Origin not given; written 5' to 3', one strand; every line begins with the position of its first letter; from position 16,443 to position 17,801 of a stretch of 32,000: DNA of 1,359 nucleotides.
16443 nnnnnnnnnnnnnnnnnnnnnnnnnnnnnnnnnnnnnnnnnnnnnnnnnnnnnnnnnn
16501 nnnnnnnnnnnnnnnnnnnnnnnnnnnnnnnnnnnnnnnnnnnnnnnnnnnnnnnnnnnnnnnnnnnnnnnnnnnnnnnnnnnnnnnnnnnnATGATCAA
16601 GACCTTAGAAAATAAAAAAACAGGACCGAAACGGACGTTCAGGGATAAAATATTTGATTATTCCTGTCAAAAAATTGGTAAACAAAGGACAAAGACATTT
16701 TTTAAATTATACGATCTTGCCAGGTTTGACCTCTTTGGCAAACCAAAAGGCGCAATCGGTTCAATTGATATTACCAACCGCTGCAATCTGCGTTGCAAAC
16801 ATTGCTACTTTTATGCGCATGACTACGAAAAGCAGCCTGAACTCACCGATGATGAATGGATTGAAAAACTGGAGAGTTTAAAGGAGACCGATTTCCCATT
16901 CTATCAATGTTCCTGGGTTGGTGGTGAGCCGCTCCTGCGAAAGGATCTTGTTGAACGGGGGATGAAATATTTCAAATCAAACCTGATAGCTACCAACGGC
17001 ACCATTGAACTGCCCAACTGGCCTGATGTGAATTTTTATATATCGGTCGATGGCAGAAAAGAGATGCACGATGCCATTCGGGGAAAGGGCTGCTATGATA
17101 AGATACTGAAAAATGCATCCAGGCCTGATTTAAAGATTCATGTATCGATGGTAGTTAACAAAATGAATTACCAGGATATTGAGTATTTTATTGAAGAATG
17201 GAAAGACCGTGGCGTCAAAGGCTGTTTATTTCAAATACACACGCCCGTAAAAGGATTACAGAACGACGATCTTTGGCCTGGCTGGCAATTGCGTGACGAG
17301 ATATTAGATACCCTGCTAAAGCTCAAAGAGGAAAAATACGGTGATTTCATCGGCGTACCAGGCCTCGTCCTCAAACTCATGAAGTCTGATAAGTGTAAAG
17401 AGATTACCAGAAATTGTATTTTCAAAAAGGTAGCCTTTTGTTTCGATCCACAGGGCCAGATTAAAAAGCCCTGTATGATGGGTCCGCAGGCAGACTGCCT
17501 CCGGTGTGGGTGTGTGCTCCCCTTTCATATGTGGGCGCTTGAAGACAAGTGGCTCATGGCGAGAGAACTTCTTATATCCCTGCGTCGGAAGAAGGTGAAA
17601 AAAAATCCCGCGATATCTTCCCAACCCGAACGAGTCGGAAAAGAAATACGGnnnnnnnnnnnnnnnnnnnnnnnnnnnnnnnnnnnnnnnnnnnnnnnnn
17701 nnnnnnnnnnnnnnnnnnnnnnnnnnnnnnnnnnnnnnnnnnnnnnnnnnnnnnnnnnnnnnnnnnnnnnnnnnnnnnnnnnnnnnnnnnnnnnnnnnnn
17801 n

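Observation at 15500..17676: Autonomous three-gene cassette: small soluble protein, Sec-exported unknown, radical SAM enzyme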

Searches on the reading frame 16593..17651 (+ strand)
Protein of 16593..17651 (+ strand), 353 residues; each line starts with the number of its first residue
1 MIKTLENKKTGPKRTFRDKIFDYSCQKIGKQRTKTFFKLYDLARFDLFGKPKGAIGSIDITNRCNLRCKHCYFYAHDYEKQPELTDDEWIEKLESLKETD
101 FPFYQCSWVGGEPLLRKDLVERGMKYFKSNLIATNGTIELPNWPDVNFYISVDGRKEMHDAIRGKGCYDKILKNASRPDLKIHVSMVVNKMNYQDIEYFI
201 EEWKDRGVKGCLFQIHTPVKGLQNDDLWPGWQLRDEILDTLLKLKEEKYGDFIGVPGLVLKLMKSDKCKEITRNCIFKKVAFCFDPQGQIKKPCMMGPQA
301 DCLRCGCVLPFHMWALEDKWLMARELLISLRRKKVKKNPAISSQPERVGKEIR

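Call 4: search_protein_families(library=pfam, proteins=[window:16593-17651:+], max_evalue=1)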
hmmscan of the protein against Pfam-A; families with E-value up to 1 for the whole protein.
window:16593-17651:+ (353 aa): 4 families
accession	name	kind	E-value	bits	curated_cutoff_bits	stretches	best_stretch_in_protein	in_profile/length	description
PF04055.27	Radical_SAM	-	1.6e-16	61.3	29.5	1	60-201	3-164/166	Radical SAM superfamily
PF13353.11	Fer4_12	-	0.007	17.1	22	1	63-131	14-81/137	4Fe-4S single cluster domain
PF24359.1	DUF7515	-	0.09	13.4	27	1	164-201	18-55/85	Domain of unknown function (DUF7515)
PF21178.2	Itf52_C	-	0.28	11.4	27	0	181-202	5-26/51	Intraflagellar transport protein 52, C-terminal domain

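Call 5: search_protein_families(library=ncbifam, proteins=[window:16593-17651:+], max_evalue=1)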
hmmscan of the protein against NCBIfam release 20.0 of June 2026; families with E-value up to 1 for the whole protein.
window:16593-17651:+ (353 aa): 74 families (the best 25 are shown)
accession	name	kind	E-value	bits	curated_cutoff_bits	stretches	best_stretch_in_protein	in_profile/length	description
TIGR03961.1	rSAM_PTO1314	hypoth_equivalog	3.5e-18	66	306.05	1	59-295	28-264/332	PTO1314 family radical SAM protein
TIGR04546.1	rSAM_ahbC_deAc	equivalog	9.7e-18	64.1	650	1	50-210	35-207/390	12,18-didecarboxysiroheme deacetylase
TIGR04054.1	rSAM_NirJ1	equivalog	2.2e-17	62.7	650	1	52-203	34-197/387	putative heme d1 biosynthesis radical SAM protein NirJ1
TIGR04250.1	SCM_rSAM_ScmE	equivalog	3.1e-16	59.3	400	1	57-197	6-159/358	SynChlorMet cassette radical SAM/SPASM protein ScmE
TIGR04051.1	rSAM_NirJ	equivalog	4.8e-16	58.7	515.45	1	60-209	8-169/354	heme d1 biosynthesis radical SAM protein NirJ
NF047865.1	rSAM_PapB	equivalog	4.9e-15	55.6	340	1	59-213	8-185/330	PapB family radical SAM/SPASM ranthipeptide maturase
TIGR04347.1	pseudo_SAM_Halo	equivalog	2.3e-13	50.2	525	1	59-213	43-209/390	TIGR04347 family pseudo-SAM/SPASM protein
NF045702.1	rSAM_GDGT_ether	equivalog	4.2e-13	48.8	450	1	53-121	85-154/486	tetraether lipid synthase Tes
TIGR04053.2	TIGR04053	equivalog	4.7e-13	49.1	395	1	59-209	13-179/366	TIGR04053 family radical SAM/SPASM domain-containing protein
NF050035.1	rSAM_WgK_link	exception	2.2e-12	46.7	650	1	57-196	12-164/367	radical SAM/SPASM peptide maturase WgkB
TIGR04068.1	rSAM_ocin_clost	equivalog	5.8e-11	41.9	500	1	58-177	88-231/462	Cys-rich peptide radical SAM maturase CcpM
NF045574.1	sacti_mat_StsB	exception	1e-10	41.1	625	1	59-227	101-280/466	StsB family radical SAM/SPASM domain sactipeptide maturase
TIGR04133.1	rSAM_w_lipo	hypoth_equivalog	2e-10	40.1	425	1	60-220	30-206/350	TIGR04133 family radical SAM/SPASM protein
NF038283.1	viperin_w_prok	equivalog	2.9e-10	39.8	180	1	60-194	8-168/281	viperin family antiviral radical SAM protein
TIGR04403.1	rSAM_skfB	equivalog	2.9e-10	39.5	300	1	58-204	108-265/402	sporulation killing factor system radical SAM maturase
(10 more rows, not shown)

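Call 9: find_homologous_proteins(query=window:16593-17651:+, max_evalue=0.001)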
Query window:16593-17651:+ (353 aa): 839 proteins with E <= 0.001 among 2488 candidates; the best 120 are listed.
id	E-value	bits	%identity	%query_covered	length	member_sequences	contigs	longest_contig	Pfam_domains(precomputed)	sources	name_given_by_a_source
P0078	2.4e-220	749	90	96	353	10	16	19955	PF04055.28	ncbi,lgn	-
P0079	3.5e-220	749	90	95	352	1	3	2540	PF04055.28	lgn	-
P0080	3.9e-220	748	90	96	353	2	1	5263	PF04055.28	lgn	-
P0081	6.4e-220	748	90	96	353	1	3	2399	PF04055.28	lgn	-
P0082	9.2e-220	747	90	95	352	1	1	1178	PF04055.28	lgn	-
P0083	3.2e-219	745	89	96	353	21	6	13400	PF04055.28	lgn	-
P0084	3.8e-213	725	88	95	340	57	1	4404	PF04055.28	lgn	-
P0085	7.3e-207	705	85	95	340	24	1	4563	PF04055.28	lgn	-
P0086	2.1e-205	700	85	95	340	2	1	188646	PF04055.28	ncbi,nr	ncbi:MAG: radical SAM protein [wastewater metagenome]|nr:radical SAM protein [Candidatus Loosdrechti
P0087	1.1e-204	697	84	95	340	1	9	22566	PF04055.28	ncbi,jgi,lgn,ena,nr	ncbi:MAG TPA: radical SAM protein [Candidatus Brocadiaceae bacterium]|nr:MAG: hypothetical protein A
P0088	2.4e-204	696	84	95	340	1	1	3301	PF04055.28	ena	-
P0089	3.1e-204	696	82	95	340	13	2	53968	PF04055.28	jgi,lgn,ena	jgi:MoaA/NifB/PqqE/SkfB family radical SAM enzyme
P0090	5.8e-204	695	84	95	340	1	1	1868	PF04055.28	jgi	-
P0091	8.9e-201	685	82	95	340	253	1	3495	PF04055.28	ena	-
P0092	2.8e-198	676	82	93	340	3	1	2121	PF04055.28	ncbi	-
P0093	1.3e-192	658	80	95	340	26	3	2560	PF04055.28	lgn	-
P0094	1.8e-174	598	74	93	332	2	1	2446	PF04055.28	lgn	-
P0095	5.5e-174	596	73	93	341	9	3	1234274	PF04055.28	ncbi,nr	ncbi:MAG TPA: radical SAM protein [Candidatus Brocadiia bacterium]|nr:radical SAM protein [Candidatu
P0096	9.2e-171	586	72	93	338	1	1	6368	PF04055.28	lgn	-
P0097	1.1e-170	586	74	92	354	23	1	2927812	PF04055.28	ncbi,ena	-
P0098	2.8e-170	584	72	94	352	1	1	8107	PF04055.28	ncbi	-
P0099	5.8e-170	583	73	94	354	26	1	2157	PF04055.28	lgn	-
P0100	7.8e-170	583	73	93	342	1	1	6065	PF04055.28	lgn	-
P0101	8.7e-170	583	71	94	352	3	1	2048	PF04055.28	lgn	-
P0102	7.3e-169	580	69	95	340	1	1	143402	PF04055.28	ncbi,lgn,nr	ncbi:MAG: radical SAM protein [Candidatus Brocadiaceae bacterium]|nr:radical SAM protein [Candidatus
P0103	6.0e-164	563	70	95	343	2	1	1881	PF04055.28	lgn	-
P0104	1.4e-162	559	70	93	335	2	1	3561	PF04055.28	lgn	-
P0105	3.6e-162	558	71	95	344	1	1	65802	PF04055.28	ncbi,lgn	-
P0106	4.7e-161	554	68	92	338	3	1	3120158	PF04055.28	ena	-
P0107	1.9e-159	549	68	91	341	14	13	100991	PF04055.28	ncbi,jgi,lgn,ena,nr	ncbi:MAG: hypothetical protein A3C38_08435 [Planctomycetes bacterium RIFCSPHIGHO2_02_FULL_50_42]|nr:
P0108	4.5e-159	547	67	94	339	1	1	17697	PF04055.28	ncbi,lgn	-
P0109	7.4e-158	543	63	95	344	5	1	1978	PF04055.28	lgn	-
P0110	3.7e-157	541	65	92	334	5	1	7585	PF04055.28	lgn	-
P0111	2.9e-156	538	66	90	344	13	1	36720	PF04055.28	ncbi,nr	ncbi:MAG: radical SAM protein [Candidatus Brocadiales bacterium]|nr:radical SAM protein [Candidatus 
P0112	3.3e-156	538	65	92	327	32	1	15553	PF04055.28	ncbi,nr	ncbi:MAG: radical SAM protein [Candidatus Brocadiaceae bacterium]|nr:radical SAM protein [Candidatus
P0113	1.1e-154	533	63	93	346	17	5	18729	PF04055.28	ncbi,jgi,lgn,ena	ncbi:MAG: radical SAM protein [Candidatus Brocadiales bacterium]|jgi:MoaA/NifB/PqqE/SkfB family radi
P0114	1.3e-141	490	85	67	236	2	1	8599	PF04055.28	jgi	-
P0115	1.4e-139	483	59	96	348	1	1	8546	PF04055.28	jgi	-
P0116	2.8e-136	472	63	91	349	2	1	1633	PF04055.28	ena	-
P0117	1.1e-130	454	57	96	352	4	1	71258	PF04055.28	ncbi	ncbi:MAG: radical SAM protein [Planctomycetota bacterium]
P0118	4.6e-128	445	58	91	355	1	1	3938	PF04055.28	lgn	-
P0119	7.7e-127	441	57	92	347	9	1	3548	PF04055.28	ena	-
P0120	2.9e-124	433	60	86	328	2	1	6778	PF04055.28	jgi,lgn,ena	-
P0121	3.0e-124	433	56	92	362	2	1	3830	PF04055.28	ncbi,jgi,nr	ncbi:MAG: hypothetical protein DRP79_07045 [Planctomycetota bacterium]|nr:MAG: hypothetical protein 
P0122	3.5e-124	433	56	92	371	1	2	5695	PF04055.28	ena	-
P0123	8.3e-122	425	56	92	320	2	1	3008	PF04055.28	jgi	jgi:MoaA/NifB/PqqE/SkfB family radical SAM enzyme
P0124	4.6e-120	419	53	94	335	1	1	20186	PF04055.28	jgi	-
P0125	6.4e-119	415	52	93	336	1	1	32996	PF04055.28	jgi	-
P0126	1.2e-117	411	55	91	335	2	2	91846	PF04055.28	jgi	-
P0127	1.7e-115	404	55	92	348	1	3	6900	PF04055.28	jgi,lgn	-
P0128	3.7e-115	403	55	91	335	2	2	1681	PF04055.28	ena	-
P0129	5.9e-114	399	55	90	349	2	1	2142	PF04055.28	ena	-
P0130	6.1e-113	396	55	88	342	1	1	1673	PF04055.28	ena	-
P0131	2.3e-111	390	53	92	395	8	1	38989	PF04055.28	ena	-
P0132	3.8e-111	390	54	90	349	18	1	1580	PF04055.28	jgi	-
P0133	2.1e-109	384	52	90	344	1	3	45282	PF04055.28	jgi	-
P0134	3.0e-109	383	77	57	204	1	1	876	PF04055.28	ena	-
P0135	4.9e-108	379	53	90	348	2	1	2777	PF04055.28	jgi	-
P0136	1.4e-107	378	51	93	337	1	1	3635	PF04055.28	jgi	jgi:MoaA/NifB/PqqE/SkfB family radical SAM enzyme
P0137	1.6e-106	374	48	95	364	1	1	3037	PF04055.28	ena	-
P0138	8.4e-106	372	52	88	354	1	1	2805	PF04055.28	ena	-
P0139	8.8e-104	365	51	90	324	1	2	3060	PF04055.28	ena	-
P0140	2.6e-103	364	48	94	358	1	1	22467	PF04055.28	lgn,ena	-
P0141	7.6e-103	362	50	94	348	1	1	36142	PF04055.28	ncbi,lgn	-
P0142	3.6e-100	354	51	84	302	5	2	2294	PF04055.28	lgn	-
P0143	1.3e-99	352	49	92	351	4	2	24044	PF04055.28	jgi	-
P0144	2.2e-99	351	49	94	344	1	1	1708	PF04055.28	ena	-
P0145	7.5e-99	349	50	89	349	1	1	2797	PF04055.28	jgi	-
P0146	4.4e-97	343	48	92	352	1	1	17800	PF04055.28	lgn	-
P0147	7.3e-97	343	51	84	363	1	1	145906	PF04055.28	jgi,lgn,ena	-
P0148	1.8e-96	341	51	85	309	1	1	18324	PF04055.28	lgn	-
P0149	1.8e-95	338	53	79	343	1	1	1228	PF04055.28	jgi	jgi:MoaA/NifB/PqqE/SkfB family radical SAM enzyme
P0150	2.8e-94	334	55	44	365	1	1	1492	PF04055.28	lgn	-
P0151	3.2e-94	334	47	91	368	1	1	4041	PF04055.28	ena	-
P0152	4.3e-93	330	46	93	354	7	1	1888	PF04055.28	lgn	-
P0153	6.2e-93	330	47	84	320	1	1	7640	PF04055.28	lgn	-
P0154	8.8e-93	329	47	83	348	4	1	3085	PF04055.28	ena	-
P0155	2.6e-92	328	46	85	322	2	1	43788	PF04055.28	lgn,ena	-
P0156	2.9e-92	328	46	94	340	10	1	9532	PF04055.28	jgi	jgi:MoaA/NifB/PqqE/SkfB family radical SAM enzyme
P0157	2.4e-91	325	47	85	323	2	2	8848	PF04055.28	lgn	-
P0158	7.4e-91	323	47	85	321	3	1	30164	PF04055.28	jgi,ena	-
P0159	1.1e-90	322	47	85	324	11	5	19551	PF04055.28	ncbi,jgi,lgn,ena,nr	ncbi:MAG: hypothetical protein DRN37_00455 [Thermoplasmata archaeon]|nr:MAG: hypothetical protein DR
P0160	1.3e-90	322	46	84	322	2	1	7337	PF04055.28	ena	-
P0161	2.0e-90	322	45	90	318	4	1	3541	PF04055.28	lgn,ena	-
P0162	2.1e-90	321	45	88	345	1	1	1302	PF04055.28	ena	-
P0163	2.1e-90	321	45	86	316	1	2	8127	PF04055.28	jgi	-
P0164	2.4e-90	321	46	86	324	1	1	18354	PF04055.28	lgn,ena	-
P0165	5.1e-90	320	48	81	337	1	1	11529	PF04055.28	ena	-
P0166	2.3e-89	318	48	82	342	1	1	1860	PF04055.28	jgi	jgi:MoaA/NifB/PqqE/SkfB family radical SAM enzyme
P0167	4.9e-89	317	47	83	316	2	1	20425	PF04055.28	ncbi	ncbi:MAG: radical SAM protein [Deltaproteobacteria bacterium]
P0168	4.9e-89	317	44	87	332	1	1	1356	PF04055.28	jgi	jgi:MoaA/NifB/PqqE/SkfB family radical SAM enzyme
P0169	5.1e-89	317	48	82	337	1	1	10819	PF04055.28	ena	-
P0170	5.1e-89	317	46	88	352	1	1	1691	PF04055.28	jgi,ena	-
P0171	6.6e-89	316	48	84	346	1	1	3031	PF04055.28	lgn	-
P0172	7.4e-89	316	46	85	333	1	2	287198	PF04055.28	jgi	-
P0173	9.6e-88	313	44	90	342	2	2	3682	PF04055.28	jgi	jgi:MoaA/NifB/PqqE/SkfB family radical SAM enzyme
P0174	9.7e-88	313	45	92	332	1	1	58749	PF04055.28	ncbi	-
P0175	1.1e-87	312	46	84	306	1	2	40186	PF04055.28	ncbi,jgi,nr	ncbi:MAG: radical SAM protein [Deltaproteobacteria bacterium]|nr:radical SAM protein [Deltaproteobac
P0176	1.2e-87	312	45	85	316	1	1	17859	PF04055.28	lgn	-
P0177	4.1e-87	311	46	83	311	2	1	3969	PF04055.28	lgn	-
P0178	4.5e-87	310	48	78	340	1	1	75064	PF04055.28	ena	-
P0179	5.3e-87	310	48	78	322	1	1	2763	PF04055.28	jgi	-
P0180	6.4e-87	310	46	82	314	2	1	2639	PF04055.28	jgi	jgi:sulfatase maturation enzyme AslB (radical SAM superfamily)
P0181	6.8e-87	310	49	85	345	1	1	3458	PF04055.28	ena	-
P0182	7.4e-87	310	48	78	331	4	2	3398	PF04055.28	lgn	-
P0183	1.2e-86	309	45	84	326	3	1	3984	PF04055.28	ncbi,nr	ncbi:MAG: radical SAM protein [Deltaproteobacteria bacterium]|nr:radical SAM protein [Deltaproteobac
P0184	1.6e-86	309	46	82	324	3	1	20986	PF04055.28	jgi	jgi:MoaA/NifB/PqqE/SkfB family radical SAM enzyme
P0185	1.6e-86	309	48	80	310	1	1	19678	PF04055.28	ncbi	-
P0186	2.1e-86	308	48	79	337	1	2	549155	PF04055.28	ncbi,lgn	-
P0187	2.5e-86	308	48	80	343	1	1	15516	PF04055.28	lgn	-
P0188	3.3e-86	308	43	88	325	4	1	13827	PF04055.28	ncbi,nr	ncbi:MAG: radical SAM protein [Deltaproteobacteria bacterium]|nr:radical SAM protein [Deltaproteobac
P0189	3.3e-86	308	46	84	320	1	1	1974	PF04055.28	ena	-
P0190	3.5e-86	308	46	83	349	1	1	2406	PF04055.28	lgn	-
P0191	3.9e-86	307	47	84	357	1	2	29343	PF04055.28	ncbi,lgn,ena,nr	ncbi:MAG TPA: radical SAM protein [Bdellovibrionota bacterium]|nr:radical SAM protein [Bdellovibrion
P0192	4.0e-86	307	51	80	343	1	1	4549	PF04055.28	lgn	-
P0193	5.0e-86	307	45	87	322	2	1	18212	PF04055.28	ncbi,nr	ncbi:MAG: radical SAM protein, partial [Desulfuromonadaceae bacterium]|nr:radical SAM protein [Desul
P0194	5.3e-86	307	47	80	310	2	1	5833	PF04055.28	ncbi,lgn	-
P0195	8.8e-86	306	44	82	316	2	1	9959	PF04055.28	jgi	jgi:MoaA/NifB/PqqE/SkfB family radical SAM enzyme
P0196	1.1e-85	306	45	86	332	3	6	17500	PF04055.28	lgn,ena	-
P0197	1.4e-85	306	45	88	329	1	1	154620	PF04055.28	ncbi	ncbi:MAG: radical SAM protein [Bdellovibrionota bacterium]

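Call 16: find_related_loci(query=A1, collection=genome_contigs, flank=6000)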
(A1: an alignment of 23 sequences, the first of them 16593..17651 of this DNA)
Query A1 (353 aa) in genome_contigs; peptide patterns used: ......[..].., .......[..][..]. (x = any residue, [..] = any of these).
600 stretches matched a pattern (row limit reached: there are more); 545 encode a relative of the query (tblastn E <= 1e-3); the best 80 are kept; 80 distinct loci.
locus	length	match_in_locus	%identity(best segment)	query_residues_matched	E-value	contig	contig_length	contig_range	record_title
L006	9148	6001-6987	73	12-340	7e-172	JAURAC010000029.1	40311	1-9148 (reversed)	MAG: Candidatus Subterrananammoxibius californiae isolate Bin_309 NODE_29_length_40311_cov_22.447287, whole genome shotg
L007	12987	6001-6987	67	9-337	1e-159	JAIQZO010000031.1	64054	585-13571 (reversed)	MAG: Candidatus Anammoxibacter sp. isolate OFTM134 OFTM134_30, whole genome shotgun sequence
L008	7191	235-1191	58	11-333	3e-128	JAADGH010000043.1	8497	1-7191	MAG: Planctomycetota bacterium isolate M_MetaBat.109 contig-127_14766, whole genome shotgun sequence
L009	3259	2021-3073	51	6-353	2e-116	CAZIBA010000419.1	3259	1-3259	MAG TPA_asm: uncultured Planctomycetota bacterium isolate binchicken_co89_540 genome assembly, contig: NODE_67571_length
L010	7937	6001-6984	50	1-332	2e-104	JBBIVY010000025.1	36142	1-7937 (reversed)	MAG: Planctomycetota bacterium isolate QH2S170213_bin_88 NODE_1248_length_36142_cov_15.924349, whole genome shotgun sequ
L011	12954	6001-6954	48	6-326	2e-90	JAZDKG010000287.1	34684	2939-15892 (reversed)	MAG: Planctomycetota bacterium isolate MEGAHIT-group-0.522 k141_20160826, whole genome shotgun sequence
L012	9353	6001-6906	45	26-329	5e-90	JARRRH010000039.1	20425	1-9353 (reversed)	MAG: Deltaproteobacteria bacterium isolate Spart_223_MAG scaffold_4268, whole genome shotgun sequence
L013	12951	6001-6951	45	18-333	6e-88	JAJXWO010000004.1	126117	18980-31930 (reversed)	MAG: Deltaproteobacteria bacterium isolate BP5.bin86 NODE_147_length_126117_cov_2.160338, whole genome shotgun sequence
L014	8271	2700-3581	47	41-336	1e-87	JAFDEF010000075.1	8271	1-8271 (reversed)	MAG: Deltaproteobacteria bacterium isolate Meg19_1012_Bin_503 Meg19_1012_Bin_503_scaffold_33355, whole genome shotgun se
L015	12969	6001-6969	43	33-349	2e-86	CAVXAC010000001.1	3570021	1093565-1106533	MAG: Pyrinomonadaceae bacterium isolate MFD04212.bin.1.165 genome assembly, contig: contig_1969, whole genome shotgun se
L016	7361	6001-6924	46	34-337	2e-86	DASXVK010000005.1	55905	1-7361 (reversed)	MAG TPA_asm: Polyangia bacterium isolate SMAG_U4743 k141_223118, whole genome shotgun sequence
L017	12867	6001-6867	46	38-327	3e-85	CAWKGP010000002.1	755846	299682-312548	MAG: uncultured Acidobacteriota bacterium isolate MFD09206.bin.2.183 genome assembly, contig: contig_1749, whole genome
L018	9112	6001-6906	46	40-326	1e-84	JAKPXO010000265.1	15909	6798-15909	MAG: Acidobacteriota bacterium isolate USPA_metabat.87 k141_230271, whole genome shotgun sequence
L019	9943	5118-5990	46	37-326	1e-78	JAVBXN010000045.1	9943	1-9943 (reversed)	MAG: Pelobacter sp. isolate GS8 3215, whole genome shotgun sequence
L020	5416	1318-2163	39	57-343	6e-62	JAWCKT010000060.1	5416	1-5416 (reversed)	MAG: Candidatus Hadarchaeum sp. isolate JZ-2_201705_bins_148 JZ-2_201705_bins_148_scaffold_65, whole genome shotgun sequ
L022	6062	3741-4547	35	55-313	1e-38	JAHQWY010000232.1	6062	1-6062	MAG: Promethearchaeia archaeon isolate WORC5 WOR136_contig-100_1305, whole genome shotgun sequence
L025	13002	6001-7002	57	12-351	4e-130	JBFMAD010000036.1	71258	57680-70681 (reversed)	MAG: Planctomycetota bacterium isolate MAG129 MAG129_36, whole genome shotgun sequence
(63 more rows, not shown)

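Call 17: search_solved_structures(query=A1, max_evalue=0.001)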
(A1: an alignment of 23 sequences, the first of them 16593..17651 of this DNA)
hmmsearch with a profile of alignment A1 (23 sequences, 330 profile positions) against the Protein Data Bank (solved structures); distinct sequences matched with E-value up to 0.001: 14.
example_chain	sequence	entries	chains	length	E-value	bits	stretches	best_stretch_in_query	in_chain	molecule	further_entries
6efn_A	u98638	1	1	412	4.2e-18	68.6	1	50-196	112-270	Sporulation killing factor maturation protein SkfB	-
7tol_A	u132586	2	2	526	2.8e-10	42.8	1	45-192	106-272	glycerol dibiphytanyl glycerol tetraether - macrocyclic archaeol synthase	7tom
8ai6_A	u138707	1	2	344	1.7e-08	37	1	40-193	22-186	Putative peptide biosynthesis protein YydG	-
8ai1_A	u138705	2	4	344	1.7e-08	37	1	40-193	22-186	Putative peptide biosynthesis protein YydG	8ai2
8ai3_A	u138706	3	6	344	1.7e-08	37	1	40-193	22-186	Putative peptide biosynthesis protein YydG | Radical SAM core domain-containing protein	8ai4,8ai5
2fb2_A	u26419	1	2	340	4.5e-06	29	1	51-207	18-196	Molybdenum cofactor biosynthesis protein A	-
1tv7_A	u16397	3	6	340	6.9e-06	28.4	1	52-207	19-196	Molybdenum cofactor biosynthesis protein A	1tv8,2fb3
6c8v_A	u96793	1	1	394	1.8e-05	27.1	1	52-194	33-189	Coenzyme PQQ synthesis protein E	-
5wgg_A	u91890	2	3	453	7.5e-05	25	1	50-164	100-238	Radical SAM domain protein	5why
7wzv_A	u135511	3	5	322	8e-05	24.9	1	51-129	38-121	4Fe-4S cluster-binding domain-containing protein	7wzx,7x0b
9dfu_A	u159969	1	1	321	8.5e-05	24.8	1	53-196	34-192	Radical SAM core domain-containing protein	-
9dfn_A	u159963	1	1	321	0.00011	24.5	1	53-196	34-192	Radical SAM core domain-containing protein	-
9gm3_A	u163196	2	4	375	0.00084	21.6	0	50-107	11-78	ChlB radical SAM domain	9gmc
8wm2_A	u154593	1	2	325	0.00086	21.5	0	53-133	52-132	Fe-S radical SAM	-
